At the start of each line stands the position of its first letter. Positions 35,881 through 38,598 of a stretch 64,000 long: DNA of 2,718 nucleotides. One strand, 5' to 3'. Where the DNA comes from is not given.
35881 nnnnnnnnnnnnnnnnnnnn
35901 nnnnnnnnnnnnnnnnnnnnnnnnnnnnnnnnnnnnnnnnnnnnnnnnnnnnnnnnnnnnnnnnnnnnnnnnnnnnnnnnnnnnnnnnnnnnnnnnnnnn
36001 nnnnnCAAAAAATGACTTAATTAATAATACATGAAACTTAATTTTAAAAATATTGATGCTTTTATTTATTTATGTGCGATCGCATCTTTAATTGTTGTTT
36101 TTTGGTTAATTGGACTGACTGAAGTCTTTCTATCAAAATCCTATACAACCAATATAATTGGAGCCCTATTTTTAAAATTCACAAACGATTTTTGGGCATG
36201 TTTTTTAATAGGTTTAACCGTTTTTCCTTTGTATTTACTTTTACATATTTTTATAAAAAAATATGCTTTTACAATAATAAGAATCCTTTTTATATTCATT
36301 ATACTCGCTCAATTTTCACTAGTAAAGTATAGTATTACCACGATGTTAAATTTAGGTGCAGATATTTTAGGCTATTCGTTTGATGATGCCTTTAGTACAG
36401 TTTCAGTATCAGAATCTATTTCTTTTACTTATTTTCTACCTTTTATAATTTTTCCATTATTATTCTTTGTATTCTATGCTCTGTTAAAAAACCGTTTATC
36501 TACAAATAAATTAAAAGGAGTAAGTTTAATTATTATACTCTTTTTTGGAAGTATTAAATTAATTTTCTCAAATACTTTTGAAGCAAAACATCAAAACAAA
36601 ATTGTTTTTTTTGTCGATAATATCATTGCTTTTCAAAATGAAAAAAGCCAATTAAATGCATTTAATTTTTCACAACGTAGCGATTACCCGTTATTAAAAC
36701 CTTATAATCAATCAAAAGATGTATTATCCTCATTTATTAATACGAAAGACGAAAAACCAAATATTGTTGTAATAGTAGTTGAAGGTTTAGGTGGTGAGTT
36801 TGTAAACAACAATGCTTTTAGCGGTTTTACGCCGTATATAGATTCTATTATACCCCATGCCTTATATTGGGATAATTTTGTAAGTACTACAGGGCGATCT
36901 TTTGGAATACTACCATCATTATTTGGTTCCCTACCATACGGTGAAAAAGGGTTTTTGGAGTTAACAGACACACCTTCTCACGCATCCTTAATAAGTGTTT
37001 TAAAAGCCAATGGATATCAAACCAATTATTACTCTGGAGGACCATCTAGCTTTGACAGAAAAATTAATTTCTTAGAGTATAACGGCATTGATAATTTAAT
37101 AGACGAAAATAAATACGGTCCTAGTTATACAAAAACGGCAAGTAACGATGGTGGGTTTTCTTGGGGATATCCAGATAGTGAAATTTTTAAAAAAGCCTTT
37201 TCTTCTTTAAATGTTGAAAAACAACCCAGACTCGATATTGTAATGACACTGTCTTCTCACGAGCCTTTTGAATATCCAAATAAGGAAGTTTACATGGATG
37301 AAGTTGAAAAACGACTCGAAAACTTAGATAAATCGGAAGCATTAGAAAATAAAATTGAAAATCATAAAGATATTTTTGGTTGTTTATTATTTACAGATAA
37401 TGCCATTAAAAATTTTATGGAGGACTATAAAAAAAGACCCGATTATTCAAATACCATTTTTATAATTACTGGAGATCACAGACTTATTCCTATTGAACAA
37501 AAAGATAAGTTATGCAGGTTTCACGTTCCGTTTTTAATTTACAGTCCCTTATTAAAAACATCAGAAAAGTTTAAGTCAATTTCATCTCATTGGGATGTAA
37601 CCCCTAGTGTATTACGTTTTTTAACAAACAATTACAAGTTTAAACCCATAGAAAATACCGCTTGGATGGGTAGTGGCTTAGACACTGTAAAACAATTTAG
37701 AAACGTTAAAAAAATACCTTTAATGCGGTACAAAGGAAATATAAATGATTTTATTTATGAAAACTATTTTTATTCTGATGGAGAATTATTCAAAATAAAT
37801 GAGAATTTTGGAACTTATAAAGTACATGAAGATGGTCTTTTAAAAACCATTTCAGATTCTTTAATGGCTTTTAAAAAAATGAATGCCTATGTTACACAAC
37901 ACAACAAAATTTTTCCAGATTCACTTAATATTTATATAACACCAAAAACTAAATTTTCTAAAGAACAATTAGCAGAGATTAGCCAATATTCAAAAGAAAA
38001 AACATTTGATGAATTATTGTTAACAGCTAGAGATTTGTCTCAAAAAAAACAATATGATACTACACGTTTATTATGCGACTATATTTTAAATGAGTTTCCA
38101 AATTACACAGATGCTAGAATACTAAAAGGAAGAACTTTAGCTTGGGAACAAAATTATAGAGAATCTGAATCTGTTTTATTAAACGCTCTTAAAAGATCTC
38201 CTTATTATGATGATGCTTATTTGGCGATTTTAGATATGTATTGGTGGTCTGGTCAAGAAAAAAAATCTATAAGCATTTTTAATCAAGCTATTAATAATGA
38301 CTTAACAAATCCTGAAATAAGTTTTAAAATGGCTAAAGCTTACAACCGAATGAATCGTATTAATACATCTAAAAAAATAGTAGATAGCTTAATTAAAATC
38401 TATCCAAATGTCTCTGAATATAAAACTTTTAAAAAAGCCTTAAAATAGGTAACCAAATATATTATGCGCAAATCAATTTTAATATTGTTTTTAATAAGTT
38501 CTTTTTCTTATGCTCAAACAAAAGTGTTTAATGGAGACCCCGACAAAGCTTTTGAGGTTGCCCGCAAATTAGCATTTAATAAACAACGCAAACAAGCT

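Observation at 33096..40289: Six-gene operon encoding a candidate synthase-dependent exopolysaccharide secretion and modification system of unrecognised architecture.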

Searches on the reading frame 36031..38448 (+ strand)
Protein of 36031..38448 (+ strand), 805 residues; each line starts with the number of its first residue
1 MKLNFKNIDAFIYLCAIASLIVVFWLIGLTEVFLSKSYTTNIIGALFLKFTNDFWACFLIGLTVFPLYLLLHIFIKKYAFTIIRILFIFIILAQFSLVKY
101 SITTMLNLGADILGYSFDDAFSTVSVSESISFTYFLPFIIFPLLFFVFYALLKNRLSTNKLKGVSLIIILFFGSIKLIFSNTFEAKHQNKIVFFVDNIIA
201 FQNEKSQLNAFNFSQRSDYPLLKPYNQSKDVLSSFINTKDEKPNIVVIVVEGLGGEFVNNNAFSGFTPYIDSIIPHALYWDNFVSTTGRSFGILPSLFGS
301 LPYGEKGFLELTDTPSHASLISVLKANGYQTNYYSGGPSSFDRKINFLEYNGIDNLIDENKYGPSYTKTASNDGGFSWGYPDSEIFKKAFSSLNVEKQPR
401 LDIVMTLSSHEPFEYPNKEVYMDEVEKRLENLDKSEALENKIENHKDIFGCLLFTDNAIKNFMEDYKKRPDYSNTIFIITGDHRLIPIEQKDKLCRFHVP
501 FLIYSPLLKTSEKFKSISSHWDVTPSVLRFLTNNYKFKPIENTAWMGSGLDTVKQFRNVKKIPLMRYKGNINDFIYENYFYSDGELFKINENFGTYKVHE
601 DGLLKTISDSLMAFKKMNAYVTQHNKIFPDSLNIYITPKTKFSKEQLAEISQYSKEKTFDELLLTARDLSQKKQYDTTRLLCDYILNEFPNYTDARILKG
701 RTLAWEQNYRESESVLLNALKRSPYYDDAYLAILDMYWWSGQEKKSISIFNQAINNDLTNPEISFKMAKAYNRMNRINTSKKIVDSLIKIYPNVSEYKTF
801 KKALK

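Call 3: search_protein_families(library=pfam, proteins=[window:36031-38448:+], max_evalue=0.01)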
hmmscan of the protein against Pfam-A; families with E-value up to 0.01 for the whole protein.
window:36031-38448:+ (805 aa): 5 families
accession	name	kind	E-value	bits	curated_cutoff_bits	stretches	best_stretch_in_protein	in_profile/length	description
PF00884.28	Sulfatase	-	7.7e-32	111.2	25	1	243-529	1-297/301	Sulfatase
PF14559.12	TPR_19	-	9.4e-09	35.9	25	1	742-803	6-67/68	Tetratricopeptide repeat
PF25062.1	ARM_TT21_N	-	0.00033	20.9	40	0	703-794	110-201/222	Tetratricopeptide repeat protein 21 N-terminal ARM repeat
PF13181.12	TPR_8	-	0.0051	17.3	25.7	0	728-757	2-31/34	Tetratricopeptide repeat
PF13174.12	TPR_6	-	0.0084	17.1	26.3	0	765-793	4-32/33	Tetratricopeptide repeat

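Call 4: search_protein_families(library=ncbifam, proteins=[window:36031-38448:+], max_evalue=0.01)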
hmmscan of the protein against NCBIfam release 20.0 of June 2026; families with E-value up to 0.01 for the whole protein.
window:36031-38448:+ (805 aa): 5 families
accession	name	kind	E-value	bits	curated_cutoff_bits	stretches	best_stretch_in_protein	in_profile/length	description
NF009027.0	PRK12363.1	equivalog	2.8e-10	39.5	572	1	239-534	153-445/703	phosphoglycerol transferase I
NF053595.1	LptchSynLtaSGpos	equivalog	3.5e-09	35.8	970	1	114-486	97-468/626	lipoteichoic acid synthase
TIGR02917.1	PEP_TPR_lipo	equivalog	8e-06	24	312.2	0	739-788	849-898/899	XrtA/PEP-CTERM system TPR-repeat protein PrsT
TIGR02795.1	tol_pal_ybgF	equivalog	0.00052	20.6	90.1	0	723-803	35-118/119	tol-pal system protein YbgF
NF040959.1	MamA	equivalog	0.0029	17.1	200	0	666-780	78-192/204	magnetosome protein MamA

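Call 26: search_solved_structures(query=window:36031-38448:+, max_evalue=0.01, show_alignments=3)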
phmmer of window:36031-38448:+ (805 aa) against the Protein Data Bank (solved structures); distinct sequences matched with E-value up to 0.01: 1.
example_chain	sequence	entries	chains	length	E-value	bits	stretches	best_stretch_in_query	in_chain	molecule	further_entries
3lxq_A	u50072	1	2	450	4.4e-20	74.9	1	240-533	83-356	Uncharacterized protein VP1736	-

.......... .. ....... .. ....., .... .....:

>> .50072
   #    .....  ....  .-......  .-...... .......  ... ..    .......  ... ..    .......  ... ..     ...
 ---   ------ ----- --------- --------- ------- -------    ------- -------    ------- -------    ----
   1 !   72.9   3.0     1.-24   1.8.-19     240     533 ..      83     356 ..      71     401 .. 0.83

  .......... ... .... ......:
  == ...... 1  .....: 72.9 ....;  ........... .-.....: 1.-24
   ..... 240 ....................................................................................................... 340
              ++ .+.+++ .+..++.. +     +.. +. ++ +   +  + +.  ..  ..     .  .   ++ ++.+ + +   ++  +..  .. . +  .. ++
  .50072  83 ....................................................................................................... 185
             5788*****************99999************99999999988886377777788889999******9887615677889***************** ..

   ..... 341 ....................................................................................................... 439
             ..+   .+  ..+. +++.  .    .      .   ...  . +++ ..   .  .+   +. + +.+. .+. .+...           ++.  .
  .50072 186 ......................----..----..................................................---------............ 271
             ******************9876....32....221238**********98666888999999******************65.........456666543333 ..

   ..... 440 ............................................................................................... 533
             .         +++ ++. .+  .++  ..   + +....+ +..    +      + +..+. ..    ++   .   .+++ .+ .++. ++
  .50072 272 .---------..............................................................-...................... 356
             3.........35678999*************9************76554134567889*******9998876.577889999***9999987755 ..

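Call 50: search_solved_structures(query=A4, max_evalue=0.01, show_alignments=5)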
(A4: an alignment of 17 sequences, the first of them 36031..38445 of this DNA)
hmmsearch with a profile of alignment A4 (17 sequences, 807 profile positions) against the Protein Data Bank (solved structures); distinct sequences matched with E-value up to 0.01: 11.
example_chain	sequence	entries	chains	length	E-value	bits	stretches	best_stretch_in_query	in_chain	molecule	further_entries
3lxq_A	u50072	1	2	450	2.8e-23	85.5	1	239-533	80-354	Uncharacterized protein VP1736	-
2w8d_A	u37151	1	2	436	7.2e-14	54.3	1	227-535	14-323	PROCESSED GLYCEROL PHOSPHATE LIPOTEICHOIC ACID SYNTHASE 2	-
4uop_A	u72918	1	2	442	4.7e-10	41.7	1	245-533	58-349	LIPOTEICHOIC ACID PRIMASE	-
2w5r_A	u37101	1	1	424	1.2e-07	33.7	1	242-486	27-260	PROCESSED GLYCEROL PHOSPHATE LIPOTEICHOIC ACID SYNTHASE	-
2w5q_A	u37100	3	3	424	1.4e-07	33.5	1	242-486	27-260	PROCESSED GLYCEROL PHOSPHATE LIPOTEICHOIC ACID SYNTHASE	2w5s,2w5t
4uoo_A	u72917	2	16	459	8.5e-06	27.6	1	244-486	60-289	LIPOTEICHOIC ACID SYNTHASE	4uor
5khu_X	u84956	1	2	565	0.00046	21.9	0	673-796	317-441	Anaphase-promoting complex subunit 7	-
5khr_X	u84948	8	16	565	0.00047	21.9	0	673-796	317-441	Anaphase-promoting complex subunit 7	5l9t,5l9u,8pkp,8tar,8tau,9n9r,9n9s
5g04_X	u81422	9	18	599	0.00058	21.5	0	673-796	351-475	ANAPHASE-PROMOTING COMPLEX SUBUNIT 7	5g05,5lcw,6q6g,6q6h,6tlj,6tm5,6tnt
4ui9_X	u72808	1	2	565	0.00079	21.1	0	673-757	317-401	ANAPHASE-PROMOTING COMPLEX SUBUNIT 7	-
5a31_X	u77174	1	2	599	0.00098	20.8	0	673-757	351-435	ANAPHASE-PROMOTING COMPLEX SUBUNIT 7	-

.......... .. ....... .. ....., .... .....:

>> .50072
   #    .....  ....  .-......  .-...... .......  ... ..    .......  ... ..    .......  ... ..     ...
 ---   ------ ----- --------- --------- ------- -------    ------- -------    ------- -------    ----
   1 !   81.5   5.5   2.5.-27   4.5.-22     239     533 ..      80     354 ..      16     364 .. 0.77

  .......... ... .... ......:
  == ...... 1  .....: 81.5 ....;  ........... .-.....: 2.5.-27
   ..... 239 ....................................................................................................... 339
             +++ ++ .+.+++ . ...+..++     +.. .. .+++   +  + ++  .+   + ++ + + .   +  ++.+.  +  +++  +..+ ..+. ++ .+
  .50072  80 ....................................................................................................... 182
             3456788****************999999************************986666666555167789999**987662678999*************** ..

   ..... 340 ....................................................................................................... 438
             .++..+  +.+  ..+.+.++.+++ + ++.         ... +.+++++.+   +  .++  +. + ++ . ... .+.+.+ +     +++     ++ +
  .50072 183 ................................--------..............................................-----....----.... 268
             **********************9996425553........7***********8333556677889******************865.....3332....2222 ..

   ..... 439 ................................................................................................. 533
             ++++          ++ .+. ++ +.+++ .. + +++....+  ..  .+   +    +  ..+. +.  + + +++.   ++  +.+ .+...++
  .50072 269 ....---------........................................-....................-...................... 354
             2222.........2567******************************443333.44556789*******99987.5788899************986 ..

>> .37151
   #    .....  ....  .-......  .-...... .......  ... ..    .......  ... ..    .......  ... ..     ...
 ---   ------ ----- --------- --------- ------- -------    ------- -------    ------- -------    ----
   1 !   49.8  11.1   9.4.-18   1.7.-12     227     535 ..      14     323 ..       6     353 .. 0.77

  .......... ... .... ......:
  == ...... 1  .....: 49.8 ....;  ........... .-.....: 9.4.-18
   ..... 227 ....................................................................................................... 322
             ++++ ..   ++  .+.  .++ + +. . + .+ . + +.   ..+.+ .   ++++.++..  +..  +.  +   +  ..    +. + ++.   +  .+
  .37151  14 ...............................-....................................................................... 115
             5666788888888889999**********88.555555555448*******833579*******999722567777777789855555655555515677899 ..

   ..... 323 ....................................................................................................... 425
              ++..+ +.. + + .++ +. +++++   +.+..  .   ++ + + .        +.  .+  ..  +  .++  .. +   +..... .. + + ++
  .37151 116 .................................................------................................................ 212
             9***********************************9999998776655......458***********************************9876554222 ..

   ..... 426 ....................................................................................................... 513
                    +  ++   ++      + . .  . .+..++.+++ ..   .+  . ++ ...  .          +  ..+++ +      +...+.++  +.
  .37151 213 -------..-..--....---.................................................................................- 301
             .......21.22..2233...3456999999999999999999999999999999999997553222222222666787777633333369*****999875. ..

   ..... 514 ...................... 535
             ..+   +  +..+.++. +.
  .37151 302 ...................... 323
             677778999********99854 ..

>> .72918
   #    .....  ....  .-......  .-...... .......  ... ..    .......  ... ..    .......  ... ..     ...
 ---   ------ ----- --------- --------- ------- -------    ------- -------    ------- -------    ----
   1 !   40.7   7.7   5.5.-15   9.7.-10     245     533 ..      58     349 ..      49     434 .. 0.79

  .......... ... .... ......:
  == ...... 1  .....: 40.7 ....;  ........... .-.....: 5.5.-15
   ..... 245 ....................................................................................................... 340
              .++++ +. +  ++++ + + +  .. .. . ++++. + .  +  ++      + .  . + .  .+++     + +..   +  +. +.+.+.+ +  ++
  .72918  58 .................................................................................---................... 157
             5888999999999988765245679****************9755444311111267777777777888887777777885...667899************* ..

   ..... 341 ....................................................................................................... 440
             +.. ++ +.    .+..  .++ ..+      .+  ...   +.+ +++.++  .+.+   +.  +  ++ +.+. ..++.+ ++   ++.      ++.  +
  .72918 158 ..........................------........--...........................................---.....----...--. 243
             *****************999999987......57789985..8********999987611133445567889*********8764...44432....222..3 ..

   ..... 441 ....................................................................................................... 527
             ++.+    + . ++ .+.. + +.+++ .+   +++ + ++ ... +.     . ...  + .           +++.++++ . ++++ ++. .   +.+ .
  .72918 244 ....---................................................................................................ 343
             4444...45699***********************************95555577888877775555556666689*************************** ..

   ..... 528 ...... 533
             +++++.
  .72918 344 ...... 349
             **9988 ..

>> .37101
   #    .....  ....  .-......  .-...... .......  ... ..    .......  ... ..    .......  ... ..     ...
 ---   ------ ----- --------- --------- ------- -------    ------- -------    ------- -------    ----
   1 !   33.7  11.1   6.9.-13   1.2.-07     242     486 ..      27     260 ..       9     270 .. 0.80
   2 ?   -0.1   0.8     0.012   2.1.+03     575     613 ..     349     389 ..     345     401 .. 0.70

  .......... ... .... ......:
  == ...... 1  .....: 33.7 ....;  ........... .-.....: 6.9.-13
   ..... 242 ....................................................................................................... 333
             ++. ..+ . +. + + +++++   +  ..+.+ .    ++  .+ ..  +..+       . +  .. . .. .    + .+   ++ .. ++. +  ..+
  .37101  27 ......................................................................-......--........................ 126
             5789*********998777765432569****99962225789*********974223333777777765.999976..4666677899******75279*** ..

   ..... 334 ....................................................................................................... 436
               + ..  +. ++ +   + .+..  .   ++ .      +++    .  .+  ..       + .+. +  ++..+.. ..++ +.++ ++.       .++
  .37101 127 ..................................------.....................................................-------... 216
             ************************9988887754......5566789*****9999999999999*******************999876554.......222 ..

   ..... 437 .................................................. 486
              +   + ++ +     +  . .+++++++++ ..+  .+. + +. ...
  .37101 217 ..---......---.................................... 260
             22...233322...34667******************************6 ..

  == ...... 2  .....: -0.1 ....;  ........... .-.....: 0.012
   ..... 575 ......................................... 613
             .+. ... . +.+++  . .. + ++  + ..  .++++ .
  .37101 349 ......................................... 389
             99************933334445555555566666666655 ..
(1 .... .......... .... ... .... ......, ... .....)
